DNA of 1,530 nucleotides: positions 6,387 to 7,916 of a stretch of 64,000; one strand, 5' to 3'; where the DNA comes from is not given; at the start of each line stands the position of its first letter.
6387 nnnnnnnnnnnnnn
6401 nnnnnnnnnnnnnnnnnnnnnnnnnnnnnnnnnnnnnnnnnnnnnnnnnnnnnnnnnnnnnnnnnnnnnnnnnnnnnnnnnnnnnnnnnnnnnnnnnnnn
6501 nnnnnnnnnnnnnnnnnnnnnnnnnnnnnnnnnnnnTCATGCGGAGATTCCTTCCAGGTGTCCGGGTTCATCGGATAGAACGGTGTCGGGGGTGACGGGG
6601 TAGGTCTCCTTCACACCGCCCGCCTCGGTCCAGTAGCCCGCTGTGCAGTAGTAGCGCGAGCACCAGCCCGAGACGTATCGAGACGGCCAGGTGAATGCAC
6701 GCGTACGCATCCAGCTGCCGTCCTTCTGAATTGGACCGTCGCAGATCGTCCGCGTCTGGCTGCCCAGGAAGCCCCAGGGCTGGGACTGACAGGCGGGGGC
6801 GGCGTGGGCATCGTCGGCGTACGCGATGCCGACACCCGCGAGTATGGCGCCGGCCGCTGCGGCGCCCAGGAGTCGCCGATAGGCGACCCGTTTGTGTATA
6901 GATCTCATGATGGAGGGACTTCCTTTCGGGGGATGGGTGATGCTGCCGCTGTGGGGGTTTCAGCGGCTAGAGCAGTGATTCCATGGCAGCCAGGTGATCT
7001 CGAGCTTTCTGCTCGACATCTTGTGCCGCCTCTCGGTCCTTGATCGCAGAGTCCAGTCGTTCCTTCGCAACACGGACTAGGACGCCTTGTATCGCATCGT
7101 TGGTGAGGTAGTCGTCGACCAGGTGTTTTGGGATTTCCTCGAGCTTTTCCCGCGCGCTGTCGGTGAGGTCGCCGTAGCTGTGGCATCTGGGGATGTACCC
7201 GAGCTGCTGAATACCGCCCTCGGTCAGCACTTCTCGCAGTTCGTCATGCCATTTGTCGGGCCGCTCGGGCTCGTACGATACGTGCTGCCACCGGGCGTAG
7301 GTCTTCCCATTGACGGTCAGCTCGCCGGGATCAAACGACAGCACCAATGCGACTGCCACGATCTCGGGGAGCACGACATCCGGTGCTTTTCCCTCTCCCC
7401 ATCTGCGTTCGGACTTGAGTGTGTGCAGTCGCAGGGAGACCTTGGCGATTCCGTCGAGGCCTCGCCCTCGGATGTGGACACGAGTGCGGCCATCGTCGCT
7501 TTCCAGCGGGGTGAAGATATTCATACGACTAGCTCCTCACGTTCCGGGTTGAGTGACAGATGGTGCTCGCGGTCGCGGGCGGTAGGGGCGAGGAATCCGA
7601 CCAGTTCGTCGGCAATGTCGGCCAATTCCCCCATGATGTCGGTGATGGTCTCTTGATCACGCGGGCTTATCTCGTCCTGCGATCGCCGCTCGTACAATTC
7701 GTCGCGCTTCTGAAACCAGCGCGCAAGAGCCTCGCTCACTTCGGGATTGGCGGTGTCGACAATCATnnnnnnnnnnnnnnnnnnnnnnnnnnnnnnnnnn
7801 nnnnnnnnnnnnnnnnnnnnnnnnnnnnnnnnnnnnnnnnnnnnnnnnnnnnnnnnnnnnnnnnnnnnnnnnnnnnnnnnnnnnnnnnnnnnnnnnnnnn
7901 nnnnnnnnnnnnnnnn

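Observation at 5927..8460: Seven-gene leftward cassette embedded between tail-tube and tail-assembly genes, driven by module copy 1 and ended by a strong bidirectional terminator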

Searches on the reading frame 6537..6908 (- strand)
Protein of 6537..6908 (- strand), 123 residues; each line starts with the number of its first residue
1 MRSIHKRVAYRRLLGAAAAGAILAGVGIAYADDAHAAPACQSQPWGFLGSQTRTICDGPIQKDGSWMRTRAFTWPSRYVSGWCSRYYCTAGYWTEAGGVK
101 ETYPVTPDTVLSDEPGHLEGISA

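Call 10: search_protein_families(library=pfam, proteins=[window:6537-6908:-], max_evalue=1)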
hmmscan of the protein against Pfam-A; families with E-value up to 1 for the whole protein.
window:6537-6908:- (123 aa): 2 families
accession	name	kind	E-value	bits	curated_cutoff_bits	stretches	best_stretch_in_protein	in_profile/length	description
PF24238.1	CDGP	-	5.1e-19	69.1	24.3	1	40-119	2-68/68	CDGP domain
PF12472.13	DUF3693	-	0.13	12.4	21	1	12-42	24-52/60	Phage related protein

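Call 11: search_protein_families(library=phrogs, proteins=[window:6537-6908:-], max_evalue=1)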
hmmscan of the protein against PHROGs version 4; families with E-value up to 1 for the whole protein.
window:6537-6908:- (123 aa): 7 families
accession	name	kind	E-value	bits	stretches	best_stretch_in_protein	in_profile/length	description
phrog_549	-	unknown function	1.9e-31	110.4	1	4-119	4-128/353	-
phrog_19663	-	unknown function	1.5e-06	29.5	1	10-83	4-69/98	-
phrog_17375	-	unknown function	0.00049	21.5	1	15-71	10-64/93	-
phrog_21283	-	unknown function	0.022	15.8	1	11-42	6-37/172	-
phrog_3892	-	unknown function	0.043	15.1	1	2-76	2-82/113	-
phrog_638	-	transcription regulation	0.06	14.2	1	10-47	85-120/145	transcriptional regulator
phrog_658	-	unknown function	0.27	11.7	1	10-39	37-64/161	-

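Call 12: search_protein_families(library=padloc, proteins=[window:6537-6908:-], max_evalue=1)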
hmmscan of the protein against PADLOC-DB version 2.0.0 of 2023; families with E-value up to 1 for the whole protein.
window:6537-6908:- (123 aa): 0 families

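Call 37: search_solved_structures(query=window:6537-6908:-, max_evalue=1, show_alignments=2)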
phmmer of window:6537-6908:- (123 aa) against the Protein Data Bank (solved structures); distinct sequences matched with E-value up to 1: 0.

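Call 38: search_protein_families(library=ncbifam, proteins=[window:6537-6908:-], max_evalue=1)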
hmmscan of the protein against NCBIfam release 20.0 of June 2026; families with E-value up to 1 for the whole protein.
window:6537-6908:- (123 aa): 0 families

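Call 39: search_dna_similar(query=window:6537-6908:-, collection=phages, mode=protein, max_rows=40, rows=spread, max_evalue=0.001)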
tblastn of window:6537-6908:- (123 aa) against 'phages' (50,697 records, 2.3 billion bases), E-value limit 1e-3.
Records with a match: 897; places in all: 897; records where one place covers at least 80% of the query: 0.
Best place of each record, by identity: 60-80% 1; <60% 896.
By first word of the organism name: Mycobacterium 894; Mycolicibacterium 3.
By host as written in the record: Mycobacterium smegmatis mc2 155 641; Mycobacterium smegmatis mc#155 124; Mycobacterium smegmatis mc2155 35; Mycobacterium sp. 17; - 15; Mycobacterium tuberculosis; Mycobacterium smegmatis 10; Mycolicibacterium smegmatis MC2 155 9; Mycobacterium smegmatius mc2 155 7; and 21 more.
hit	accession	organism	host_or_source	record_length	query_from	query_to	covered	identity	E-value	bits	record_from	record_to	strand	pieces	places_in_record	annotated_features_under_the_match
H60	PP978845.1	Mycobacterium phage Mao1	Mycobacterium smegmatis mc2155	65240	40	121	67%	62.2%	1e-25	105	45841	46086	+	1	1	56: hypothetical protein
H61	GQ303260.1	Mycobacterium phage ET08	Mycobacterium smegmatis mc2 155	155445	40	118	64%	57.5%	1e-18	85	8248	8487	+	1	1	21: hypothetical protein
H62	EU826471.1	Mycobacterium phage Cali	Mycobacterium sp.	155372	40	118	64%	57.5%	2e-18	85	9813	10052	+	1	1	26: hypothetical protein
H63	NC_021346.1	Mycobacterium phage Gizmo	Mycobacterium smegmatis mc2 155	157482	40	118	64%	57.5%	2e-18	85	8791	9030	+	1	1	28: hypothetical protein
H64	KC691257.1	Mycobacterium phage Astraea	Mycobacterium smegmatis mc2 155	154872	40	116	63%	59.0%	4e-19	87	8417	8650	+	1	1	27: hypothetical protein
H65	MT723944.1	Mycobacterium phage ChaylaJr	Mycobacterium smegmatis mc#155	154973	40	116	63%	59.0%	1e-18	85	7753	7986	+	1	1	25: membrane protein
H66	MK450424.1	Mycobacterium phage Melpomini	Mycobacterium smegmatis mc2 155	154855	40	118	64%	56.3%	7e-18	83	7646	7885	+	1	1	25: hypothetical protein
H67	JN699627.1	Mycobacterium phage Nappy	Mycobacterium smegmatis mc2 155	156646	40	118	64%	56.3%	7e-18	83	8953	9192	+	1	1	27: hypothetical protein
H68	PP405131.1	Mycobacterium phage DirtMonster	Mycobacterium smegmatis mc#155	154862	40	116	63%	57.7%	4e-18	84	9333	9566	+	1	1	25: hypothetical protein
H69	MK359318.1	Mycobacterium phage Specks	Mycobacterium smegmatis mc2 155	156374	40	116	63%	57.7%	4e-18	84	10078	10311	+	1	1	31: hypothetical protein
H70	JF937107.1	Mycobacterium phage SirHarley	Mycobacterium smegmatis mc2 155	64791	40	118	64%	53.6%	2e-13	71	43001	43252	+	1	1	57: hypothetical protein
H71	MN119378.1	Mycobacterium phage Penelope2018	Mycobacterium smegmatis mc2 155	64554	40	118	64%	52.4%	4e-13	70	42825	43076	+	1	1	56: hypothetical protein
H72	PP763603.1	Mycobacterium phage Wildflower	Mycobacterium smegmatis mc2155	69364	40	118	64%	51.8%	1e-15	77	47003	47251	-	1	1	76: hypothetical protein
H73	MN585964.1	Mycobacterium phage Blessica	soil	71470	40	118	64%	51.8%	2e-15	76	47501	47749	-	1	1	76: hypothetical protein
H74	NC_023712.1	Mycobacterium phage Firecracker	Mycobacterium smegmatis mc2 155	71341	40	118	64%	50.6%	7e-15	75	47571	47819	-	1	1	77: hypothetical protein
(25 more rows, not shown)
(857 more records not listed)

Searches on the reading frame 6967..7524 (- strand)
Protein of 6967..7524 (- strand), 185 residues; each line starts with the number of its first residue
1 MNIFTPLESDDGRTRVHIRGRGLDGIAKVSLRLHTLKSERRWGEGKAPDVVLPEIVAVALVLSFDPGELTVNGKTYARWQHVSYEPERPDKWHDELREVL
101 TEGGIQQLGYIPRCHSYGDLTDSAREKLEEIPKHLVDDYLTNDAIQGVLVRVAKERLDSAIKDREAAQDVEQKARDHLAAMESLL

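Call 10: search_protein_families(library=pfam, proteins=[window:6967-7524:-], max_evalue=1)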
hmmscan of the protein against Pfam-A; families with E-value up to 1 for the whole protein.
window:6967-7524:- (185 aa): 0 families

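Call 11: search_protein_families(library=phrogs, proteins=[window:6967-7524:-], max_evalue=1)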
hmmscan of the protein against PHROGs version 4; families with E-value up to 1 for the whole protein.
window:6967-7524:- (185 aa): 1 family
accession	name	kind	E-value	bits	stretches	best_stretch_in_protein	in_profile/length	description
phrog_1461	-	unknown function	0.26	12.6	1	130-176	18-64/65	-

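Call 12: search_protein_families(library=padloc, proteins=[window:6967-7524:-], max_evalue=1)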
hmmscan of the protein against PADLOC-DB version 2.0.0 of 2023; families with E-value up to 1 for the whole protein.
window:6967-7524:- (185 aa): 0 families

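Call 17: find_encoding_contigs(protein=window:6967-7524:-, flank=10000, max_places=6)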
Protein window:6967-7524:- (185 aa): 5 contigs read that carry it; 2 places shown.
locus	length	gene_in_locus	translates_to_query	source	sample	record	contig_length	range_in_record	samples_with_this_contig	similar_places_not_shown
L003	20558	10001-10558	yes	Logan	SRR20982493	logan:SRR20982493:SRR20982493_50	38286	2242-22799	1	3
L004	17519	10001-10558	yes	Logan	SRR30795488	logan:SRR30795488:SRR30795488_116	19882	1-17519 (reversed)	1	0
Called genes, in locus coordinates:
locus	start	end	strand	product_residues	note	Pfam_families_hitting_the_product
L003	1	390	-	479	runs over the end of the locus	-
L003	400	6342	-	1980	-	PF26571:VldE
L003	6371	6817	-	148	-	PF23781:Phage_TAC_16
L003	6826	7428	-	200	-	-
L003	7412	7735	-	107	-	-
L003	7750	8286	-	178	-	-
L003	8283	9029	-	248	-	-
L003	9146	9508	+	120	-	-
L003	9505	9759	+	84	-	-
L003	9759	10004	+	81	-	-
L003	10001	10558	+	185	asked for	-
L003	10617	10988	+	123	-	PF24238:CDGP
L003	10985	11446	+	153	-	-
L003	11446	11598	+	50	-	-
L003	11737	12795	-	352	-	-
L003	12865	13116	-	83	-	-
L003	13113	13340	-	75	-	-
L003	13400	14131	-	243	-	-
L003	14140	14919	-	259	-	-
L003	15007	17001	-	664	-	-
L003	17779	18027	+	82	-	-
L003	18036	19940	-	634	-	PF01807:Zn_ribbon_DnaG, PF08275:DNAG_N, PF01751:Toprim, PF13155:Toprim_2, PF13662:Toprim_4, PF10410:DnaB_bind, PF08278:DnaG_DnaB_bind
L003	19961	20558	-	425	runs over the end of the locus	PF01966:HD, PF13286:HD_assoc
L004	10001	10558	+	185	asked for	-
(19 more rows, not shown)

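Call 22: find_related_loci(query=L003:18036-19940:-, collection=genome_contigs, flank=3000)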
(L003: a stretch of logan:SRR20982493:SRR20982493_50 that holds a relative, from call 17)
Query L003:18036-19940:- (634 aa) in genome_contigs; peptide patterns used: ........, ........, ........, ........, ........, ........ (x = any residue, [..] = any of these).
600 stretches matched a pattern (row limit reached: there are more); 553 encode a relative of the query (tblastn E <= 1e-3); the best 80 are kept; 80 distinct loci.
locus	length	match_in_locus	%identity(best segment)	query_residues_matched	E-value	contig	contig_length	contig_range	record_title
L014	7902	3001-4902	93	1-634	0e+0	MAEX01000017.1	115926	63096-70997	Mycobacterium sp. D16Q14 sctg_0016_0001, whole genome shotgun sequence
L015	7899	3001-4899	93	1-634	0e+0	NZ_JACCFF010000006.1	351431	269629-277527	Mycobacteroides sp. LB1 contig00006, whole genome shotgun sequence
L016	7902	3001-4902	94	1-634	0e+0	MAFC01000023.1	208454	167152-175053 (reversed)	Mycobacterium sp. D16R12 sctg_0011_0001, whole genome shotgun sequence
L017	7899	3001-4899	94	1-634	0e+0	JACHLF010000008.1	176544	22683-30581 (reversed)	Mycobacteroides chelonae strain S00154 Ga0436320_08, whole genome shotgun sequence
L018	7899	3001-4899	92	1-633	0e+0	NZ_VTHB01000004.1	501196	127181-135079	Mycobacteroides sp. CBMA 271 strain CBMA271 271_pilon_C4, whole genome shotgun sequence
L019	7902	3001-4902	79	1-633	0e+0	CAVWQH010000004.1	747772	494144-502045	MAG: uncultured Actinomycetota bacterium isolate MFD09495.bin.1.31 genome assembly, contig: contig_7430, whole genome sh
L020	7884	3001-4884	82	3-633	0e+0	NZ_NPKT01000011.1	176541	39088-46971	Mycolicibacterium sp. P1-5 NODE_11_length_176541_cov_67.967, whole genome shotgun sequence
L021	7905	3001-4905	79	1-633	0e+0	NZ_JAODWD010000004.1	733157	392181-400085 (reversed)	Mycobacterium deserti strain CPCC 205710 Scaffold4, whole genome shotgun sequence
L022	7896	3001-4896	79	1-630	0e+0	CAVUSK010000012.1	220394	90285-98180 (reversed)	MAG: uncultured Actinomycetota bacterium isolate MFD06085.bin.2.87 genome assembly, contig: contig_49642, whole genome s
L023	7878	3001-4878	79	4-630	0e+0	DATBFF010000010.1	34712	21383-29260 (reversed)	MAG TPA_asm: Mycobacterium sp. isolate SMAG_U3804 k141_1652059, whole genome shotgun sequence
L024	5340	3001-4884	79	4-630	0e+0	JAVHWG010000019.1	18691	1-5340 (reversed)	MAG: Mycobacterium sp. isolate BP_235 scaffold_3421269, whole genome shotgun sequence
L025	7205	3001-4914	79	1-634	0e+0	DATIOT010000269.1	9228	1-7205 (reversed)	MAG TPA_asm: Mycobacterium sp. isolate SMAG_U15831 k141_857063, whole genome shotgun sequence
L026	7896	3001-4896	80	3-633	0e+0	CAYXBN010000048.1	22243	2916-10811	MAG TPA_asm: uncultured Mycobacterium sp. isolate SRP318679_co1_10 genome assembly, contig: NODE_3718_length_22243_cov_3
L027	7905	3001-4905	79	1-633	0e+0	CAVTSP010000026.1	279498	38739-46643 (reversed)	MAG: uncultured Actinomycetota bacterium isolate MFD09495.bin.1.50 genome assembly, contig: contig_5546, whole genome sh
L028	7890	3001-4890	80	3-633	0e+0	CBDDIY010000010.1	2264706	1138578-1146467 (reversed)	MAG: Mycobacterium sp. isolate 21dd6d85-38c3-46e2-8c81-89ad3218746b genome assembly, contig: contig_9, whole genome shot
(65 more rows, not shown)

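Call 30: search_dna_similar(query=window:6967-7524:-, collection=phages, mode=protein, max_rows=20, max_evalue=0.01)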
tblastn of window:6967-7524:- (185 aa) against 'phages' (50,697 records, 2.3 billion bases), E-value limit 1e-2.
Records with a match: 3; places in all: 3; records where one place covers at least 80% of the query: 3.
Best place of each record, by identity: <60% 3.
By first word of the organism name: Mycobacterium 3.
By host as written in the record: Mycobacterium chelonae ATCC 35752_DMP1 2; Mycobacterium abscessus GD54 1.
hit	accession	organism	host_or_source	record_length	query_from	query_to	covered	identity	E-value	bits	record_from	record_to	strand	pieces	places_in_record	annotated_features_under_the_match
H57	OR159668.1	Mycobacterium phage Aegeus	Mycobacterium chelonae ATCC 35752_DMP1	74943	1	184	99%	45.1%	1e-40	150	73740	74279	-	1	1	151: hypothetical protein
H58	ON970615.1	Mycobacterium phage Baudelaire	Mycobacterium chelonae ATCC 35752_DMP1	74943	1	184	99%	45.1%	1e-40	150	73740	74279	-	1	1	151: hypothetical protein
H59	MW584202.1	Mycobacterium phage prophiGD54-2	Mycobacterium abscessus GD54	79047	4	184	98%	34.0%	1e-19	91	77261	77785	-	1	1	152: hypothetical protein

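Call 32: get_annotated_region(hit=H57, flank=4000)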
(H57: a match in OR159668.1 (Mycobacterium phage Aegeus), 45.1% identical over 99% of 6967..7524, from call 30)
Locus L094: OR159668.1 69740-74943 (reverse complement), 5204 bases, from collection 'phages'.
description: Mycobacterium phage Aegeus, complete genome.
organism: Mycobacterium phage Aegeus (NCBI taxid 3062839)
taxonomy: Viruses; Duplodnaviria; Heunggongvirae; Uroviricota; Caudoviricetes; Vilmaviridae; Lclasvirinae
host: Mycobacterium chelonae ATCC 35752_DMP1; source: soil; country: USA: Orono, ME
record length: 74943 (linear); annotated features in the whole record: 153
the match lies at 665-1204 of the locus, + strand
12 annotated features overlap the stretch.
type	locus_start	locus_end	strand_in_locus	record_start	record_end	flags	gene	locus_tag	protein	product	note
CDS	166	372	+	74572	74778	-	153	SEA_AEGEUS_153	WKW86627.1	membrane protein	-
CDS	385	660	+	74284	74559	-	152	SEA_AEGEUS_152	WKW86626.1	hypothetical protein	-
CDS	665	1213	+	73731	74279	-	151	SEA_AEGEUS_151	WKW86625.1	hypothetical protein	-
CDS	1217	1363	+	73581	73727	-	150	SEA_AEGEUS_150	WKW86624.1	hypothetical protein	-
CDS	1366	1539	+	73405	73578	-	149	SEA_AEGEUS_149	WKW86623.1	membrane protein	-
CDS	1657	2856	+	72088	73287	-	148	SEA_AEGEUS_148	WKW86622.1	AAA-ATPase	-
CDS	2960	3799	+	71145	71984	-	147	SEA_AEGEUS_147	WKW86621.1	hypothetical protein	-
CDS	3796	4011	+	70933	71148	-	146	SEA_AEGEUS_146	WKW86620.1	hypothetical protein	-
CDS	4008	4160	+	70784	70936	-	145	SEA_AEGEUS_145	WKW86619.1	hypothetical protein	-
CDS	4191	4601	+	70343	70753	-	144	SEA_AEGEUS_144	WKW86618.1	hypothetical protein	-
CDS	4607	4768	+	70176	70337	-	143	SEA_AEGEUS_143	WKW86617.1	hypothetical protein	-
CDS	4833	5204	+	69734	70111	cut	142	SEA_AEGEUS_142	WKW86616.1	hypothetical protein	-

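Call 33: get_annotated_region(hit=H59, flank=4000)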
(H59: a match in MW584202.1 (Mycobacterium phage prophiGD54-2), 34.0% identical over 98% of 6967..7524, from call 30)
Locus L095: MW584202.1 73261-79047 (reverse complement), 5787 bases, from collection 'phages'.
description: Mycobacterium phage prophiGD54-2, complete genome.
organism: Mycobacterium phage prophiGD54-2 (NCBI taxid 2813270)
taxonomy: Viruses; Duplodnaviria; Heunggongvirae; Uroviricota; Caudoviricetes; Vilmaviridae; Mclasvirinae
host: Mycobacterium abscessus GD54; source: -; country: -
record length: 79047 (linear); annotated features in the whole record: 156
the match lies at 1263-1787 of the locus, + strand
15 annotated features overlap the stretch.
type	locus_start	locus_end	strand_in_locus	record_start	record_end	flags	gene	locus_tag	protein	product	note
CDS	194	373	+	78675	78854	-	156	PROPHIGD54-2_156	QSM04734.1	hypothetical protein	-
CDS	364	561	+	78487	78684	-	155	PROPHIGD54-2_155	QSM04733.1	hypothetical protein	-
CDS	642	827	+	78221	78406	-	154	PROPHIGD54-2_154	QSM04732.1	hypothetical protein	-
CDS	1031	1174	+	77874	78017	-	153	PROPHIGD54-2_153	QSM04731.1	hypothetical protein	-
CDS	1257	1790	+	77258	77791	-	152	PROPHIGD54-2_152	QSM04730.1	hypothetical protein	-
CDS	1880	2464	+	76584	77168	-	151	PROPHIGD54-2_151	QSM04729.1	N-glycosylase/DNA lyase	-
CDS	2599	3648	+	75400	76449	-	150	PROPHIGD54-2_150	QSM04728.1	hypothetical protein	-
CDS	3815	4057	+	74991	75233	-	149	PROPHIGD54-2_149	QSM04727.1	hypothetical protein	-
CDS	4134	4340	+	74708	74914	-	148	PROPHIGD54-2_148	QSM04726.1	hypothetical protein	-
CDS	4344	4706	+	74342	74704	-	147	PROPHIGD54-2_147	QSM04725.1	hypothetical protein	-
CDS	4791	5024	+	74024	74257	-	146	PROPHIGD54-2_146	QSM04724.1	hypothetical protein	-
CDS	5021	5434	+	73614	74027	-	145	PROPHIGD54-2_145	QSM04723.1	hypothetical protein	-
CDS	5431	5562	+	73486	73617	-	144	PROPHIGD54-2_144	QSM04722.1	hypothetical protein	-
CDS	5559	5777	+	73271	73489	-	143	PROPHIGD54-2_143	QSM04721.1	hypothetical protein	-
CDS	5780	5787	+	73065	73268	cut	142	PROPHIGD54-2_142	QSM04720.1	hypothetical protein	-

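Call 34: find_homologous_proteins(query=window:6967-7524:-, max_evalue=0.001)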
Query window:6967-7524:- (185 aa): 6 proteins with E <= 0.001 among 218 candidates.
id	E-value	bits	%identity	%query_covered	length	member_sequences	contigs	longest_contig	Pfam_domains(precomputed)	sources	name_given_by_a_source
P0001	2.0e-106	372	92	100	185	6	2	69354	-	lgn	-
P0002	3.1e-103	361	88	100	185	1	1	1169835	-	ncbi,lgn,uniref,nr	ncbi:hypothetical protein [Mycobacteroides abscessus]|uniref:hypothetical protein n=1 Tax=Mycobacter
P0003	2.5e-99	349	86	100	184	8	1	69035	-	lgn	-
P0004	1.4e-96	340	85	100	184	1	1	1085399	-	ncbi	ncbi:hypothetical protein [Mycobacteroides abscessus]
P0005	6.1e-76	272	67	98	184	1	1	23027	-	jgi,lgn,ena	-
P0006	2.6e-40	156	49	95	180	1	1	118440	-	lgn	-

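Call 38: search_protein_families(library=ncbifam, proteins=[window:6967-7524:-], max_evalue=1)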
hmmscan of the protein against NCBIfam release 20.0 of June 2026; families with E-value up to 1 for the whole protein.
window:6967-7524:- (185 aa): 1 family
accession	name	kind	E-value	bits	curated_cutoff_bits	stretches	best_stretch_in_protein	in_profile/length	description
TIGR02610.1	PHA_gran_rgn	hypoth_equivalog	0.025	14.7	40.25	1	113-181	8-74/91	putative polyhydroxyalkanoic acid system protein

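Call 75: predict_structure(alignment_id=A2)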
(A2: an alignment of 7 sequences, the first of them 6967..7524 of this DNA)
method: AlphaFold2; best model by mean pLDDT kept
length: 185 residues; sequences in the alignment: 7
mean_pLDDT: 71.2   pTM: 0.60
mean pLDDT of the five models: 71.2, 64.7, 63.6, 62.5, 42.2
residues with pLDDT >= 90: 5; 70-90: 108; 50-70: 40; < 50: 32
segments of 3 or more residues with pLDDT < 50: 38-44, 47-53, 92-96, 98-107
pLDDT, mean of each block of 10 residues (from residue 1): 51 76 85 62 47 60 89 87 71 47 49 74 84 71 71 77 88 89 79
secondary structure, 60 per line:
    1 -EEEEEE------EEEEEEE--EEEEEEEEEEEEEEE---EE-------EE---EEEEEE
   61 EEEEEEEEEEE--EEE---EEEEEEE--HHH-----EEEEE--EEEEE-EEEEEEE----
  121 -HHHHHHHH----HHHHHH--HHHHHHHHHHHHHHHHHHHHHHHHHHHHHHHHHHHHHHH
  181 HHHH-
elements in order: E2-7 E14-20 E23-37 E55-71 E74-76 E80-86 E97-101 E104-108 E110-116 H122-129 H134-139 H142-184

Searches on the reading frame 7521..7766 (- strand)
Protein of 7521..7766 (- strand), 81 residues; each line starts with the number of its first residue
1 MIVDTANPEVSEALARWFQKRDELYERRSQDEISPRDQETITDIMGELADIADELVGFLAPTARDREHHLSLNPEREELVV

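Call 10: search_protein_families(library=pfam, proteins=[window:7521-7766:-], max_evalue=1)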
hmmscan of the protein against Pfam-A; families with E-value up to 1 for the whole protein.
window:7521-7766:- (81 aa): 4 families
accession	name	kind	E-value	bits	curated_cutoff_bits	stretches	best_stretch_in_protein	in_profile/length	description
PF23124.1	Xre_MbcA_ParS-like_N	-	0.063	14.5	28.6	1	31-61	43-73/77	Antitoxin Xre/MbcA/ParS-like, N-terminal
PF16702.10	DUF5063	-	0.074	13.9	27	1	9-68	75-133/167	Domain of unknown function (DUF5063)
PF14331.11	IcmF-related_N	-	0.13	12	25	1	9-69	113-173/259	IcmF-related N-terminal domain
PF10390.15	ELL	-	0.18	11.7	22.9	1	20-51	211-242/282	RNA polymerase II elongation factor ELL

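Call 11: search_protein_families(library=phrogs, proteins=[window:7521-7766:-], max_evalue=1)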
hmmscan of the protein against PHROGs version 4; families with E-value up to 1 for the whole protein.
window:7521-7766:- (81 aa): 1 family
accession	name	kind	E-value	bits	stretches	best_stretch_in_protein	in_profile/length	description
phrog_21074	-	DNA, RNA and nucleotide metabolism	0.054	14.3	1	32-56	30-54/84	helicase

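Call 12: search_protein_families(library=padloc, proteins=[window:7521-7766:-], max_evalue=1)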
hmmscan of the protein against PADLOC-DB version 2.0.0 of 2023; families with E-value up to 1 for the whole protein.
window:7521-7766:- (81 aa): 0 families

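Call 38: search_protein_families(library=ncbifam, proteins=[window:7521-7766:-], max_evalue=1)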
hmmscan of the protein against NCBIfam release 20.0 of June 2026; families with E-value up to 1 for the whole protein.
window:7521-7766:- (81 aa): 0 families
